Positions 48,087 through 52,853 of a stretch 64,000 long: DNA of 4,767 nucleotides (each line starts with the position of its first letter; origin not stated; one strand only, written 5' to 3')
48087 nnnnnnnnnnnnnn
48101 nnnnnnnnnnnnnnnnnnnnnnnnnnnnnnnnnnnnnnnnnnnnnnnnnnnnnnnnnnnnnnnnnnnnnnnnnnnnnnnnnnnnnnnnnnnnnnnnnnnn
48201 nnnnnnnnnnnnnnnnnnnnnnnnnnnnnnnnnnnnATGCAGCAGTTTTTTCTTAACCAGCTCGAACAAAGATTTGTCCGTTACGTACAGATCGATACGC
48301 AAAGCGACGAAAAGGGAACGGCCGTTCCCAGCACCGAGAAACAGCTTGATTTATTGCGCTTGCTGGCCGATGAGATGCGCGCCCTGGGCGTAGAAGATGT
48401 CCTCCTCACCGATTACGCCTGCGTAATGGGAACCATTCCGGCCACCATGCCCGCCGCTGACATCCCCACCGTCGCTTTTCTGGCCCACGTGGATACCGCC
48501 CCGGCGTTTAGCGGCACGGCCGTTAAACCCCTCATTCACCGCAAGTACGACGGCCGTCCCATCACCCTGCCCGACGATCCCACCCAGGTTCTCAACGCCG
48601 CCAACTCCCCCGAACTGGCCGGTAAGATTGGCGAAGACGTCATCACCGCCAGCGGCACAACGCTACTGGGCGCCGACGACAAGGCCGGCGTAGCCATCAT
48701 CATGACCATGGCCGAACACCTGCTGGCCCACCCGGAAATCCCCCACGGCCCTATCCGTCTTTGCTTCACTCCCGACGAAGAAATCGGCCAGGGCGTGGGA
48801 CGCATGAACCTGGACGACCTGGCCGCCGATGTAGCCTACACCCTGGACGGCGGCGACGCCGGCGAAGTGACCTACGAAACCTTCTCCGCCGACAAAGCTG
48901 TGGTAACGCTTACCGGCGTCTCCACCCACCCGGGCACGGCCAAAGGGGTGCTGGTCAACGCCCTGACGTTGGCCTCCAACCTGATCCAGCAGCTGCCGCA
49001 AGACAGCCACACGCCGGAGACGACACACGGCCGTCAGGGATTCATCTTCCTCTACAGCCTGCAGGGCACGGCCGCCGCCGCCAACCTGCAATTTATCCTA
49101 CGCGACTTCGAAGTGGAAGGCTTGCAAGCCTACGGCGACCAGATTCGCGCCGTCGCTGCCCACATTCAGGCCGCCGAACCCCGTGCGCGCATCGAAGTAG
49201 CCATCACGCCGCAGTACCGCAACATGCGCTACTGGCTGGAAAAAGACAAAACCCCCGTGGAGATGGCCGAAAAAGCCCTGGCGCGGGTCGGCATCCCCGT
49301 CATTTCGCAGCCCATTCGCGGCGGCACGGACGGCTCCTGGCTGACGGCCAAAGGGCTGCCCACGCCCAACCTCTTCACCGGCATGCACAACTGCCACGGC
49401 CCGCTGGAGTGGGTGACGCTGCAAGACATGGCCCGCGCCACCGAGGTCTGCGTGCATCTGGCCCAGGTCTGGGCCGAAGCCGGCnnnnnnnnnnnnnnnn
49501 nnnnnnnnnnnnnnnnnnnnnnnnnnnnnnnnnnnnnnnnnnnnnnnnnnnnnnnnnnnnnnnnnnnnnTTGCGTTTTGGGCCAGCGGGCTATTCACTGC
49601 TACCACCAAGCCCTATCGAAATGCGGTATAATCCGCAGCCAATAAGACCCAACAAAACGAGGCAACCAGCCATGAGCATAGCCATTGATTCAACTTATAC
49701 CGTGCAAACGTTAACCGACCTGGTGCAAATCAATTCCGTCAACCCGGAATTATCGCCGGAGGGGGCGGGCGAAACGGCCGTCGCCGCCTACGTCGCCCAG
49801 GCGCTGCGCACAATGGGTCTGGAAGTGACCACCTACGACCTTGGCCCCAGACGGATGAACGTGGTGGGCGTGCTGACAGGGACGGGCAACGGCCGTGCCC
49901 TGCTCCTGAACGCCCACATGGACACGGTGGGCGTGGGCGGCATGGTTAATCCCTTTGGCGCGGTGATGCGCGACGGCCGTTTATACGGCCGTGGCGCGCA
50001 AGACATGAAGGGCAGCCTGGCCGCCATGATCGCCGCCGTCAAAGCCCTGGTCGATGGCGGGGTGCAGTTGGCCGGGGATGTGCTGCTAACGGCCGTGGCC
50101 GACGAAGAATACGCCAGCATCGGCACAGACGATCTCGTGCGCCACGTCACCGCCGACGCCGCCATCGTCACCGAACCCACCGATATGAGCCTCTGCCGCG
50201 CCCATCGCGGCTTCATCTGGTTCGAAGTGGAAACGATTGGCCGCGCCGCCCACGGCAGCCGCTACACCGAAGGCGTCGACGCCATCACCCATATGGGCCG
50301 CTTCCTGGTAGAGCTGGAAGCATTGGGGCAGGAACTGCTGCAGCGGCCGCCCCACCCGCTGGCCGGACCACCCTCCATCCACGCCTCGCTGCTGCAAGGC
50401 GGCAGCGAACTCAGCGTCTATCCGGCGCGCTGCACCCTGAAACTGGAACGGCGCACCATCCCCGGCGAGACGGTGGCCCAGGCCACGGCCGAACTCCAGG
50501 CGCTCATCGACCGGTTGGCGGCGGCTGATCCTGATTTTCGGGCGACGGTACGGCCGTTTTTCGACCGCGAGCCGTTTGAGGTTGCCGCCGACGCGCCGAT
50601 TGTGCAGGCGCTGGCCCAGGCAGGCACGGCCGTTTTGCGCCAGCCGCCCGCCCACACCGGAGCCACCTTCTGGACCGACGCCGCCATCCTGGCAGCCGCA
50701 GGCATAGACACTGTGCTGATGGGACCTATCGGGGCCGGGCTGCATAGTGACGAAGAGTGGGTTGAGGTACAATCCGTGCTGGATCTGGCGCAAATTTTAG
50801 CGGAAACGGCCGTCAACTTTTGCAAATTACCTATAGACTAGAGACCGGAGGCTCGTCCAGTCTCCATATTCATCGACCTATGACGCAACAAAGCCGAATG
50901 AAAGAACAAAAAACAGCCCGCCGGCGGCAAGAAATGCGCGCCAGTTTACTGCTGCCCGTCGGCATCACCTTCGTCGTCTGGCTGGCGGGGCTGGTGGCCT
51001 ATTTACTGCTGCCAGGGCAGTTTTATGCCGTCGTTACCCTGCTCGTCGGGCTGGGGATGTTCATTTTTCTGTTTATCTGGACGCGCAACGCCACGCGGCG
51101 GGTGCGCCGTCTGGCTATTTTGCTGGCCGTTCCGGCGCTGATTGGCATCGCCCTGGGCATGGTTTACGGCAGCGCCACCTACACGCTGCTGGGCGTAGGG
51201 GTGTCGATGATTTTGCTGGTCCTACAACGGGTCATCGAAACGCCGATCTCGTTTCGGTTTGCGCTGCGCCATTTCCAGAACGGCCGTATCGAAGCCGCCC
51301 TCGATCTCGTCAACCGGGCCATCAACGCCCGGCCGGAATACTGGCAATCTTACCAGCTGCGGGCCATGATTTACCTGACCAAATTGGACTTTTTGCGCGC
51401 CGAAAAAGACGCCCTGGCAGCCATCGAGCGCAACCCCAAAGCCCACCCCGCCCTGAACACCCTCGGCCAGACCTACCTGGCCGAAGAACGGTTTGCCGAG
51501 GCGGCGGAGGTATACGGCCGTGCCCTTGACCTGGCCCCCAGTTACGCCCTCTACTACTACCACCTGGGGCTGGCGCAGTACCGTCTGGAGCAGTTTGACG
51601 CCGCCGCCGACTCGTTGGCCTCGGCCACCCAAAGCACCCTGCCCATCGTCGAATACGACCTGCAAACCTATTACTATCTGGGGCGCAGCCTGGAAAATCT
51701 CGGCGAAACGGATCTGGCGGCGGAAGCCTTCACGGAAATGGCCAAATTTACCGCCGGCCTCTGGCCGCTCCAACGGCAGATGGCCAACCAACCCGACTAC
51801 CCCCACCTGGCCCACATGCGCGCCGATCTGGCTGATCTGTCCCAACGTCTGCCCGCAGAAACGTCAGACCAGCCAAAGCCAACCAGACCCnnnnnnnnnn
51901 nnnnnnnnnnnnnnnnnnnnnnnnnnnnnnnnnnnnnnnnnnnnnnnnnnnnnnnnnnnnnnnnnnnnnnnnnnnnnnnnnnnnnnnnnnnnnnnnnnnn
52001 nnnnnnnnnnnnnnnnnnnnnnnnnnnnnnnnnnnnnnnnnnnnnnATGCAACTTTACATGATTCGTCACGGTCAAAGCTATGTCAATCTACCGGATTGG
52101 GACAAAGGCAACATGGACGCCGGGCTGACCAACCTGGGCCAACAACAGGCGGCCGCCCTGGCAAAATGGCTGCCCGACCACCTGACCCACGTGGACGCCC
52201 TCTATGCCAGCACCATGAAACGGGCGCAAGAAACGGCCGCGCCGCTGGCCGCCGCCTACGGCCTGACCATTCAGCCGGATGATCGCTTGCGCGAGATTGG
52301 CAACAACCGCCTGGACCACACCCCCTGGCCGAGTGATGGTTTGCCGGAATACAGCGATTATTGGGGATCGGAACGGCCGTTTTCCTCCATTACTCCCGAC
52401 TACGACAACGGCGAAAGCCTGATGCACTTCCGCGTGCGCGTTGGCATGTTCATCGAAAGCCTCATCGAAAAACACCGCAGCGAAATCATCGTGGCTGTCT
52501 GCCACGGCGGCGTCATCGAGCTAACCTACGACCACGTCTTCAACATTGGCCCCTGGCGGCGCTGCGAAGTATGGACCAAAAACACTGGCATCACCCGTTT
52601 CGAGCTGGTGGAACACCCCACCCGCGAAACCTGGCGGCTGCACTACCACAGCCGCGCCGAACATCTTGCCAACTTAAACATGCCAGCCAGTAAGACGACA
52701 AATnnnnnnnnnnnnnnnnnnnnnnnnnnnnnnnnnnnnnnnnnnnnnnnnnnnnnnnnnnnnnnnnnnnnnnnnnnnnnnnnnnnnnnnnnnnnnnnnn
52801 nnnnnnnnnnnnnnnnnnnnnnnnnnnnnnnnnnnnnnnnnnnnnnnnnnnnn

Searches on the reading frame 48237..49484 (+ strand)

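Call 20: search_protein_families(library=pfam, proteins=[window:48237-49484:+], max_evalue=0.0001)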
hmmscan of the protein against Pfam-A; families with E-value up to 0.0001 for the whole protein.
window:48237-49484:+ (416 aa): 3 families
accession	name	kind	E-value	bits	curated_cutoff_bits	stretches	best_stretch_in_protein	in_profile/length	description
PF01546.33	Peptidase_M20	-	9.9e-17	62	24.6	1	146-410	34-205/206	Peptidase family M20/M25/M40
PF07687.19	M20_dimer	-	4.3e-10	39.9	21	1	214-312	2-101/107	Peptidase dimerisation domain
PF05343.19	Peptidase_M42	-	2.1e-06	27.5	23.2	0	147-211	134-196/292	M42 glutamyl aminopeptidase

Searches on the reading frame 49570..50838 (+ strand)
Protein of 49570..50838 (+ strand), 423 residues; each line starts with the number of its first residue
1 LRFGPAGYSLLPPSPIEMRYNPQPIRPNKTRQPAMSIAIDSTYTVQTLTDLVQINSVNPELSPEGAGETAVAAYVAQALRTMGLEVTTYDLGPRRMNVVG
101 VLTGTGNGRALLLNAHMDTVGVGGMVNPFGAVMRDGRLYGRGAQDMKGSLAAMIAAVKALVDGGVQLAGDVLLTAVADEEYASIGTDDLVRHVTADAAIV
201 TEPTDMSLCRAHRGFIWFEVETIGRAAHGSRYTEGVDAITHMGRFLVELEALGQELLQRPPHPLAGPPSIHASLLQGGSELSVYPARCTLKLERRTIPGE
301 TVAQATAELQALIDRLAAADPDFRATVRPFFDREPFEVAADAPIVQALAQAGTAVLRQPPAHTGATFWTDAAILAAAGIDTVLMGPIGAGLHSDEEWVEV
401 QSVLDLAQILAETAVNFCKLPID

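Call 20: search_protein_families(library=pfam, proteins=[window:49570-50838:+], max_evalue=0.0001)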
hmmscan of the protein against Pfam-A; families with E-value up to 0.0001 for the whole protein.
window:49570-50838:+ (423 aa): 3 families
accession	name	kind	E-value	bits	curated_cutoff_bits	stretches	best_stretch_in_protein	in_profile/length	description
PF01546.33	Peptidase_M20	-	3.4e-33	115.7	24.6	1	112-414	1-204/206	Peptidase family M20/M25/M40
PF07687.19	M20_dimer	-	4.1e-17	62.5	21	1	211-319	2-105/107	Peptidase dimerisation domain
PF04389.22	Peptidase_M28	-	5.8e-09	36.4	21.3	1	97-193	1-81/193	Peptidase family M28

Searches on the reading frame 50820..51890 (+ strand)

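Call 20: search_protein_families(library=pfam, proteins=[window:50820-51890:+], max_evalue=0.0001)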
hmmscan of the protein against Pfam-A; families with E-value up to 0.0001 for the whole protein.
window:50820-51890:+ (357 aa): 10 families
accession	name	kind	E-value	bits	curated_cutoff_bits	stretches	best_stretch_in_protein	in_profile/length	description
PF07719.23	TPR_2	-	8.7e-16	57.1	27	1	211-241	3-33/34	Tetratricopeptide repeat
PF00515.34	TPR_1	-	1.3e-13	50.5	27.8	1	211-242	3-34/34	Tetratricopeptide repeat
PF13181.12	TPR_8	-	5.2e-12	45.3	25.7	0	210-241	2-33/34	Tetratricopeptide repeat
PF13432.12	TPR_16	-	1.2e-11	45.2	32.7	2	214-269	2-57/65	Tetratricopeptide repeat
PF13371.12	TPR_9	-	1.1e-08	35.4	35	1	215-270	1-56/73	Tetratricopeptide repeat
PF13414.12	TPR_11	-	1.7e-08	34.5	26.8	1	216-256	1-41/42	TPR repeat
PF13431.12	TPR_17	-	2.6e-08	34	24.4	0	199-228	3-32/34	Tetratricopeptide repeat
PF13428.12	TPR_14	-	2e-07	31.4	23.5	0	211-250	3-42/44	Tetratricopeptide repeat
PF13174.12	TPR_6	-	3.2e-05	24.7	26.3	0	283-306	2-25/33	Tetratricopeptide repeat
PF13424.12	TPR_12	-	6.9e-05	23.4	30.1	0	211-270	5-72/77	Tetratricopeptide repeat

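Call 85: search_protein_families(library=ncbifam, proteins=[window:50820-51890:+], max_evalue=0.001)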
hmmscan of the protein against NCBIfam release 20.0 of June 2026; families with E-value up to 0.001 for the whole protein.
window:50820-51890:+ (357 aa): 8 families
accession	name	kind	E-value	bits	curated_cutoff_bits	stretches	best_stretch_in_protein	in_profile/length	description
NF040959.1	MamA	equivalog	4.1e-16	59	200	2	143-267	73-197/204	magnetosome protein MamA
TIGR02917.1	PEP_TPR_lipo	equivalog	3e-10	38.7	312.2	1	149-271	269-391/899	XrtA/PEP-CTERM system TPR-repeat protein PrsT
TIGR00990.1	3a0801s09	subfamily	5.2e-10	38.6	757.25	1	152-268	342-458/615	mitochondrial import receptor subunit TOM70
TIGR02521.1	type_IV_pilW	equivalog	3.8e-07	29.9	154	2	147-271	37-163/234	type IV pilus biogenesis/stability protein PilW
NF033762.1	social_mot_Tgl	equivalog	2.4e-06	27.1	225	1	142-306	32-195/252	social motility TPR repeat lipoprotein Tgl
NF008391.2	PRK11189.1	equivalog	4.3e-06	26.4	250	1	194-268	84-158/297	lipoprotein NlpI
TIGR00540.1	TPR_hemY_coli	hypoth_equivalog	1.9e-05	23.6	142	1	142-253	262-367/385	heme biosynthesis-associated TPR protein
NF052415.1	T3SS_chap_SctY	equivalog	0.00062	20.3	70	0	206-305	3-101/106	type III secretion apparatus assembly chaperone SctY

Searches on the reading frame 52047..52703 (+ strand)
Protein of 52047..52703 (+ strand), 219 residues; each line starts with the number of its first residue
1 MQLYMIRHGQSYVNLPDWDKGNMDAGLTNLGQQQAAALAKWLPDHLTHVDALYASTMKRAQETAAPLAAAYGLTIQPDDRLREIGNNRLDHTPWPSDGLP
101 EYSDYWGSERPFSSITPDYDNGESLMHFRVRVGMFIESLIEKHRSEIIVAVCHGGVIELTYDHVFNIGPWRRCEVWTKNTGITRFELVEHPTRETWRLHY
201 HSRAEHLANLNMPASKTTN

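Call 20: search_protein_families(library=pfam, proteins=[window:52047-52703:+], max_evalue=0.0001)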
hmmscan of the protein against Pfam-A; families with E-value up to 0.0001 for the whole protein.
window:52047-52703:+ (219 aa): 1 family
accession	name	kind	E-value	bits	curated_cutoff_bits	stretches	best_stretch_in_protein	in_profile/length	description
PF00300.27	His_Phos_1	-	7e-35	120.9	21.7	1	3-189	1-183/194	Histidine phosphatase superfamily (branch 1)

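Call 85: search_protein_families(library=ncbifam, proteins=[window:52047-52703:+], max_evalue=0.001)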
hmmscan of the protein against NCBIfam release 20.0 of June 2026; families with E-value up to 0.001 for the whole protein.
window:52047-52703:+ (219 aa): 15 families
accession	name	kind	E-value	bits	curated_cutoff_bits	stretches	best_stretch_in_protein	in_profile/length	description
TIGR03162.1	ribazole_cobC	equivalog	2e-23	82.7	162.9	1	3-181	1-172/176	alpha-ribazole phosphatase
NF045917.1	PhserinePhPspA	equivalog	3e-18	66.3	350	1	2-167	3-164/211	phosphoserine phosphatase PspA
NF011580.0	PRK15004.1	equivalog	1.6e-16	60.9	250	1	1-164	1-160/203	adenosylcobalamin/alpha-ribazole phosphatase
NF005567.0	PRK07238.1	equivalog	4.9e-15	55.7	326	1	2-154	179-327/378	bifunctional RNase H/acid phosphatase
NF002901.0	PRK03482.1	equivalog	5.4e-12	45.8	261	1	1-190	2-187/215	2,3-diphosphoglycerate-dependent phosphoglycerate mutase GpmB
NF038349.1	dPGM_arch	equivalog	3.3e-11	43.4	225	1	5-183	3-167/194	2,3-diphosphoglycerate-dependent phosphoglycerate mutase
TIGR03848.1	MSMEG_4193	subfamily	1.5e-10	40.8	203.85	1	4-159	3-158/204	MSMEG_4193 family putative phosphomutase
TIGR00249.1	sixA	equivalog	6.1e-10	39.2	74.5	1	1-70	1-66/154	phosphohistidine phosphatase SixA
NF002339.0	PRK01295.1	equivalog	9e-09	35.1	316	1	3-69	5-71/206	2,3-bisphosphoglycerate-dependent phosphoglycerate mutase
TIGR01258.1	pgm_1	subfamily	2.1e-08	33.8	81.7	1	1-65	1-65/245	2,3-bisphosphoglycerate-dependent phosphoglycerate mutase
NF010713.0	PRK14115.1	equivalog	2.7e-07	30.1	305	1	2-64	3-65/248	2,3-diphosphoglycerate-dependent phosphoglycerate mutase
NF009994.0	PRK13463.1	equivalog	8.8e-07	28.9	277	1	3-166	5-164/203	phosphoserine phosphatase 1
NF010718.0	PRK14120.1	equivalog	1.1e-05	24.9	366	1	2-65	6-69/249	phosphoglyceromutase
NF002217.0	PRK01112.1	equivalog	3e-05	23.5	320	1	2-64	3-63/228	2,3-bisphosphoglycerate-dependent phosphoglycerate mutase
NF010714.0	PRK14116.1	equivalog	7.7e-05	22.3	401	1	2-63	3-64/229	2,3-diphosphoglycerate-dependent phosphoglycerate mutase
